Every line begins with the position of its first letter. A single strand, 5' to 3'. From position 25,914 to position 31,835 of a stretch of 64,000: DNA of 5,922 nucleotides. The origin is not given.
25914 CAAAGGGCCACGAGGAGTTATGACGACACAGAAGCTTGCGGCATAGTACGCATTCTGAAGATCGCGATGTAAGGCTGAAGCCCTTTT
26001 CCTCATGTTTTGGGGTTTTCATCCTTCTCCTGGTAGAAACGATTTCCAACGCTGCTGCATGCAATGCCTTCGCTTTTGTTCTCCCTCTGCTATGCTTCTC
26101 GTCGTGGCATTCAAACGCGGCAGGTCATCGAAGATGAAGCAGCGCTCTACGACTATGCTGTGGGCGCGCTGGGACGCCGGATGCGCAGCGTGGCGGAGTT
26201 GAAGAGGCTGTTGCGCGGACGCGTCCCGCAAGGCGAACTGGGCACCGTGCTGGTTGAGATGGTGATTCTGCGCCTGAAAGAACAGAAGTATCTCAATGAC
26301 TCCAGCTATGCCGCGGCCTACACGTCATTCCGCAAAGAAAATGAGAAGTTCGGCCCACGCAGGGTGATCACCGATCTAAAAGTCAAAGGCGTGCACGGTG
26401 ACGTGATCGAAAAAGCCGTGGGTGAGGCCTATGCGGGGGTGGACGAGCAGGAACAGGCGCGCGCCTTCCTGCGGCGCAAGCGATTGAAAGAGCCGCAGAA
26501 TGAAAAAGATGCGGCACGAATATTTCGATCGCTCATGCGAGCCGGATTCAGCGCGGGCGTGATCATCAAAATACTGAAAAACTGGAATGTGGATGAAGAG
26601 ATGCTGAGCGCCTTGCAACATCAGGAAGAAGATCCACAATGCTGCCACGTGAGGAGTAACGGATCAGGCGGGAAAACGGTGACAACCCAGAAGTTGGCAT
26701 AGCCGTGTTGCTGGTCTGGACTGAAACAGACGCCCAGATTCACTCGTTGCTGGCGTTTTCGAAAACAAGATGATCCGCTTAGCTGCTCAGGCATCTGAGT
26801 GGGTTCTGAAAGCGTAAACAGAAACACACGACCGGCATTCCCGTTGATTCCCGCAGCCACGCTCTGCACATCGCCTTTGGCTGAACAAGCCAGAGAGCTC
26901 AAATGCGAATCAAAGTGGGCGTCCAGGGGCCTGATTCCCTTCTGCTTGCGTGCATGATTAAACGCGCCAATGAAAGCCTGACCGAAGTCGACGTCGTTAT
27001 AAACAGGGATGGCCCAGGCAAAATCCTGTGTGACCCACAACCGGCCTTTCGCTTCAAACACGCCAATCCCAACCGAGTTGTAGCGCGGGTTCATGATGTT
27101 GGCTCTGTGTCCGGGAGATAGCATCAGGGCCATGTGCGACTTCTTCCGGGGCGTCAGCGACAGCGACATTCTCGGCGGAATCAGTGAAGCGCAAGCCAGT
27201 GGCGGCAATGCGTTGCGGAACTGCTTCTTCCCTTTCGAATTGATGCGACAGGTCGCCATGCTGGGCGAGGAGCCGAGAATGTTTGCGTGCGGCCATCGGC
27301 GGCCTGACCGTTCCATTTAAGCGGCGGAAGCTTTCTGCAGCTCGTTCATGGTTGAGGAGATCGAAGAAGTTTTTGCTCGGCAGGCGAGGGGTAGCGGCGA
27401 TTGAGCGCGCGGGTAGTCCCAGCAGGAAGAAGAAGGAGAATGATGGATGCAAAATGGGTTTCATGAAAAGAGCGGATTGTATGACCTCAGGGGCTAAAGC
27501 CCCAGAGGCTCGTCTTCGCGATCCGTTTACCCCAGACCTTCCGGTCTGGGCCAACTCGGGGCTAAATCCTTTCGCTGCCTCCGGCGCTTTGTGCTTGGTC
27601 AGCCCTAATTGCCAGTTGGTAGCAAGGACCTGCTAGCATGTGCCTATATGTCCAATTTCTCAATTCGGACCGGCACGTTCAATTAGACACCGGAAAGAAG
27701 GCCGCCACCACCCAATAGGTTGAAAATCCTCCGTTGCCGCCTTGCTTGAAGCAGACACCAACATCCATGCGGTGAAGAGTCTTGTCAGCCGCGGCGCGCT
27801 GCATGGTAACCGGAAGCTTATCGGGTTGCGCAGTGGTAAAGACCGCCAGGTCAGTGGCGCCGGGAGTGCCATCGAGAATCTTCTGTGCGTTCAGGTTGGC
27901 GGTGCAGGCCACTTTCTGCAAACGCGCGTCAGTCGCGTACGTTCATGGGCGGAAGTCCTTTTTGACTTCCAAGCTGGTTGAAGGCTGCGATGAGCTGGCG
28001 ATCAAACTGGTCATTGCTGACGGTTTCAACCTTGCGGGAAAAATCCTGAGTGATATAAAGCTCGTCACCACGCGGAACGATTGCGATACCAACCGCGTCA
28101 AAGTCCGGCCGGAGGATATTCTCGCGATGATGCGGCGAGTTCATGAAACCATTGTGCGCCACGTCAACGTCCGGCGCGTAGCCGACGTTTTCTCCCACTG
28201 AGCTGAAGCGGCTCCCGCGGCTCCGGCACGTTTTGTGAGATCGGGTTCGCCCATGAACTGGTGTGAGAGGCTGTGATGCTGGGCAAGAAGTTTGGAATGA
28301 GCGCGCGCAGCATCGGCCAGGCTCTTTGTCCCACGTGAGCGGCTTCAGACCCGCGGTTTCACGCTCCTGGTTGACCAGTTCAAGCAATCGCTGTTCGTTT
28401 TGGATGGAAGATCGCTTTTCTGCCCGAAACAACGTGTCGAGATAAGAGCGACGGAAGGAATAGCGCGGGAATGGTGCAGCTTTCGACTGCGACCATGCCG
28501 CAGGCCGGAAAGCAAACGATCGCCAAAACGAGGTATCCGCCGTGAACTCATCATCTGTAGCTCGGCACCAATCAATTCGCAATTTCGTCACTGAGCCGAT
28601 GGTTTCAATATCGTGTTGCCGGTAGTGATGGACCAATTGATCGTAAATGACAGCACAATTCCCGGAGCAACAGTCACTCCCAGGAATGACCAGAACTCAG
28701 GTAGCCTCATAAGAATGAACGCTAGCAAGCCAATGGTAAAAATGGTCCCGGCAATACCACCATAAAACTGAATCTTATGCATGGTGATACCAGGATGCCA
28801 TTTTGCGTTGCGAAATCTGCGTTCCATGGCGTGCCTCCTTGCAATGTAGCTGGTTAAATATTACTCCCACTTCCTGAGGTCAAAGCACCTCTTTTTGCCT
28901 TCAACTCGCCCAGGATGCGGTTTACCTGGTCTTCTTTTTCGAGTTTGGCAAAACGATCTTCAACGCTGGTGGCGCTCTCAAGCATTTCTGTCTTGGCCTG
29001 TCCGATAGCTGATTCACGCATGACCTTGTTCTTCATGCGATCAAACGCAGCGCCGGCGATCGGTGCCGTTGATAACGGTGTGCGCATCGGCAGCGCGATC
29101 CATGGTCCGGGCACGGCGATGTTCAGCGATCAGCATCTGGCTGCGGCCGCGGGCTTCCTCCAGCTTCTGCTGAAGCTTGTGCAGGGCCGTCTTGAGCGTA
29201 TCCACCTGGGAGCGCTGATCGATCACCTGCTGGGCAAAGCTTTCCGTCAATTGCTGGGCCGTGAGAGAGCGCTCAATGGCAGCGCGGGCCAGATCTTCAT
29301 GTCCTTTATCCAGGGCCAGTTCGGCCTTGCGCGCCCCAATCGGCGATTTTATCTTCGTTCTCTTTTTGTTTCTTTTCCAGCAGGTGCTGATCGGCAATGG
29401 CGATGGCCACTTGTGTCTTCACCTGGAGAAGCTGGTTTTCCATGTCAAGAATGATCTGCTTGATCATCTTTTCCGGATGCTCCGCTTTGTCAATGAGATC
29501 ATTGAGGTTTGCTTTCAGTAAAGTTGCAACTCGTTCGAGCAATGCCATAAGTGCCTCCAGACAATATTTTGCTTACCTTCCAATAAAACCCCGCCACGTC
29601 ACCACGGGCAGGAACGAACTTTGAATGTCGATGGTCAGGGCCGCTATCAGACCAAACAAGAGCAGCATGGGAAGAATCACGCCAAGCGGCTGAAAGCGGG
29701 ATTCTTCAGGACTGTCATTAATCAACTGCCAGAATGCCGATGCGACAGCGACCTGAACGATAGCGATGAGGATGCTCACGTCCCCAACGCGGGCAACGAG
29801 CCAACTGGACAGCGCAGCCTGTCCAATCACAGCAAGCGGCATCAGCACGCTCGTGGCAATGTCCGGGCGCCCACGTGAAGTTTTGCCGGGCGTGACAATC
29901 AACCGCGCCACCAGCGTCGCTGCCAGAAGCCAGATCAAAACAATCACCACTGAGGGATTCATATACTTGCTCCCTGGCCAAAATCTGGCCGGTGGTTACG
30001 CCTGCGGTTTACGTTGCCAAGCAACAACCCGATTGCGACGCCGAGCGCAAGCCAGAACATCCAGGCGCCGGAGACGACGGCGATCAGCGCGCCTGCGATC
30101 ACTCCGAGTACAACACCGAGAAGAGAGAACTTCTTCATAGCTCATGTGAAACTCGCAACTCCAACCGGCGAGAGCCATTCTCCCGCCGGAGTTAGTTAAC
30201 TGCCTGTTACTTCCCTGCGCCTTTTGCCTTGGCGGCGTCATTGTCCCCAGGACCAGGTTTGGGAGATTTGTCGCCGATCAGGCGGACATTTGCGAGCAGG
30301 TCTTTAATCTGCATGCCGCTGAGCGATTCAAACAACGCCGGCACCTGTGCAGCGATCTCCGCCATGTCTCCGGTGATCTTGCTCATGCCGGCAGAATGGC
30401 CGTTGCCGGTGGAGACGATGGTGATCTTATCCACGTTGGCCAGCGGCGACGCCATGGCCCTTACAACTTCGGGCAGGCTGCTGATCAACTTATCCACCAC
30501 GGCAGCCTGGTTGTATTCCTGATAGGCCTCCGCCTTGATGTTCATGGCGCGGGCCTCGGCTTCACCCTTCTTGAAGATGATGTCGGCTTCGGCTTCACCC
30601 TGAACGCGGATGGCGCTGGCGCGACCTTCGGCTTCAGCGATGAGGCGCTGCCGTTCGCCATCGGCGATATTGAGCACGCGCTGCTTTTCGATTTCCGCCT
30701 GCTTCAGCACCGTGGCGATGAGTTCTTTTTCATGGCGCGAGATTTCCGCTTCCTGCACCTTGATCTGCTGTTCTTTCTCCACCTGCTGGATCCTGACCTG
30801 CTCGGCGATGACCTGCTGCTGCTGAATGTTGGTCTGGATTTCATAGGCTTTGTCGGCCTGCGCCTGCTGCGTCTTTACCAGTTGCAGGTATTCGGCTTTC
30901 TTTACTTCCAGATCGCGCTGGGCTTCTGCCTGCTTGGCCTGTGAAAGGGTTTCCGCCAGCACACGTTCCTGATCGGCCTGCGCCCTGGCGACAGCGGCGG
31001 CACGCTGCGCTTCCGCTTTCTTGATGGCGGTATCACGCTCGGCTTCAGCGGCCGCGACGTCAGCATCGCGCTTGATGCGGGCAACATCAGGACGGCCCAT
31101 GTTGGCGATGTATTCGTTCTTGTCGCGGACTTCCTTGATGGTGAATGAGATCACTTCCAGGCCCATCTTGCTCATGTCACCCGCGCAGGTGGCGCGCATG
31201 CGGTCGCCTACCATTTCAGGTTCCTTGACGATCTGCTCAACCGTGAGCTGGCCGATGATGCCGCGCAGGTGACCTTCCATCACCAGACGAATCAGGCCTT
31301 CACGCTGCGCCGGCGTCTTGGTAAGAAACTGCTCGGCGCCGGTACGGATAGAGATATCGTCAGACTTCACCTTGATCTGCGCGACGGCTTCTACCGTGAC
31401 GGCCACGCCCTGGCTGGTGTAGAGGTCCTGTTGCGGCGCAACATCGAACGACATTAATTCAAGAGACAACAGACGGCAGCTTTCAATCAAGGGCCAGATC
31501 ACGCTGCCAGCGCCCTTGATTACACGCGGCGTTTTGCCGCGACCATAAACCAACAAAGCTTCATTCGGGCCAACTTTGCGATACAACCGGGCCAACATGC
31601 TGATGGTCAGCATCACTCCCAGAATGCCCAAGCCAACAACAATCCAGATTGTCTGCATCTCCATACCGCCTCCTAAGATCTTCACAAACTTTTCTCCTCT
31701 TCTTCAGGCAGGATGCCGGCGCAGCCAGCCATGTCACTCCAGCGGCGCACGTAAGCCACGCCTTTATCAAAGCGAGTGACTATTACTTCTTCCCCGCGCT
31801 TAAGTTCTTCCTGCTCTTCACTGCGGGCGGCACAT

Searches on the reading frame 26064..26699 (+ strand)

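Call 87: search_protein_families(library=pfam, proteins=[window:26064-26699:+], max_evalue=0.00001)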
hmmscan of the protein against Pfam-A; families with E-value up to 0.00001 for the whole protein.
window:26064-26699:+ (212 aa): 2 families
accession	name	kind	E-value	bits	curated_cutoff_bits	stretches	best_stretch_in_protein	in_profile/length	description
PF02631.22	RecX_HTH2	-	1.3e-08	35.3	26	1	78-118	1-41/42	RecX, second three-helix domain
PF21982.2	RecX_HTH1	-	5.6e-06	26.7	26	0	29-53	2-26/40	RecX, first three-helix domain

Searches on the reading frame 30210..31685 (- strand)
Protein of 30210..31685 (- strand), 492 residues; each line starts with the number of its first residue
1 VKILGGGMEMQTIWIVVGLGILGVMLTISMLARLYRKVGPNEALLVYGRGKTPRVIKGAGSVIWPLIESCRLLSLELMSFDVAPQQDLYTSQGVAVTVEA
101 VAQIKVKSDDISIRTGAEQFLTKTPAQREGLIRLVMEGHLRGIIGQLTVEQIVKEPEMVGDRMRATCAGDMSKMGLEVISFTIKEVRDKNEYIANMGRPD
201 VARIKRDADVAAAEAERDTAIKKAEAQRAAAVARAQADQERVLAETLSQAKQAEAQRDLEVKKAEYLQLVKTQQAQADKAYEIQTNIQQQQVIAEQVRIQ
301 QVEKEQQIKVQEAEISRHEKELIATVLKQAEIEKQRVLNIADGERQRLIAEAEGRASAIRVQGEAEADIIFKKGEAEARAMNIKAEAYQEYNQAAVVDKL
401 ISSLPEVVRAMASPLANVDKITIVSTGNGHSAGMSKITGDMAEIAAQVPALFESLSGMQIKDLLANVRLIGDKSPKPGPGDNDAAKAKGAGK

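Call 56: search_protein_families(library=pfam, proteins=[window:30210-31685:-], max_evalue=0.001)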
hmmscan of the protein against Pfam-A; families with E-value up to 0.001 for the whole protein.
window:30210-31685:- (492 aa): 2 families
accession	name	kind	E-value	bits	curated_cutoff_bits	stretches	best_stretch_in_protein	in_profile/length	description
PF01145.31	Band_7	-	2.3e-31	109.6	23.6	1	37-216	2-175/176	SPFH domain / Band 7 family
PF15975.10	Flot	-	9.8e-10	39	27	1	351-455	1-105/124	Flotillin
